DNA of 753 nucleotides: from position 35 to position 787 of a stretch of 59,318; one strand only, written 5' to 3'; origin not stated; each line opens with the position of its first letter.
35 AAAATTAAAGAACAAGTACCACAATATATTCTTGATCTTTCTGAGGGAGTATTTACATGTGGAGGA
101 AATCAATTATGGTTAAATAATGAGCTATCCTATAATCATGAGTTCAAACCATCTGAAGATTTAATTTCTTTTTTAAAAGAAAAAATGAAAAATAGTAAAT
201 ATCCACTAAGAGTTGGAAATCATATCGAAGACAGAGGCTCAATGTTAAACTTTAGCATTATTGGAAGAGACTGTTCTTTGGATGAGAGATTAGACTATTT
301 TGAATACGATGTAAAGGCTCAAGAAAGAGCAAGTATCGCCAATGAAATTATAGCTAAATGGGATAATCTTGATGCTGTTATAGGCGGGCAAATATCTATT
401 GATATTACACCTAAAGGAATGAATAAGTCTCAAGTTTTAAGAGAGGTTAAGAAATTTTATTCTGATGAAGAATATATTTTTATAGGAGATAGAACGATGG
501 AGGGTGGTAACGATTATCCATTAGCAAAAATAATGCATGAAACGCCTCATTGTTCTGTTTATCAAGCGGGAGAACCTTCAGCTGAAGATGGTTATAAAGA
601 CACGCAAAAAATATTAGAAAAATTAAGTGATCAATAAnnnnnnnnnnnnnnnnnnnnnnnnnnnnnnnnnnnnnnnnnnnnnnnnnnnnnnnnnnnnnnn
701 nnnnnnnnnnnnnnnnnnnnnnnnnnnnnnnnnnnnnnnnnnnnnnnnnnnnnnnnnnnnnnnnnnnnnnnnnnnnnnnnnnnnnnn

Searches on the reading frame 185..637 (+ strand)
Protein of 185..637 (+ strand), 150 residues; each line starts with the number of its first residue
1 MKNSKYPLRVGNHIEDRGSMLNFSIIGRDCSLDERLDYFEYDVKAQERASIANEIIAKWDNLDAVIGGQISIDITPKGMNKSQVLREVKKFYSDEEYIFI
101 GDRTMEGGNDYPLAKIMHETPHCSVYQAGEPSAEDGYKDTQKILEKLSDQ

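Call 56: search_protein_families(library=pfam, proteins=[window:185-637:+], max_evalue=0.00001)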
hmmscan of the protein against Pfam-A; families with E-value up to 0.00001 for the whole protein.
window:185-637:+ (150 aa): 1 family
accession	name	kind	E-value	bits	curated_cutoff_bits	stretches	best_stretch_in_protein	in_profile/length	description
PF03332.19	PMM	-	1.8e-24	87.3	22.4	1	5-114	85-195/221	Eukaryotic phosphomannomutase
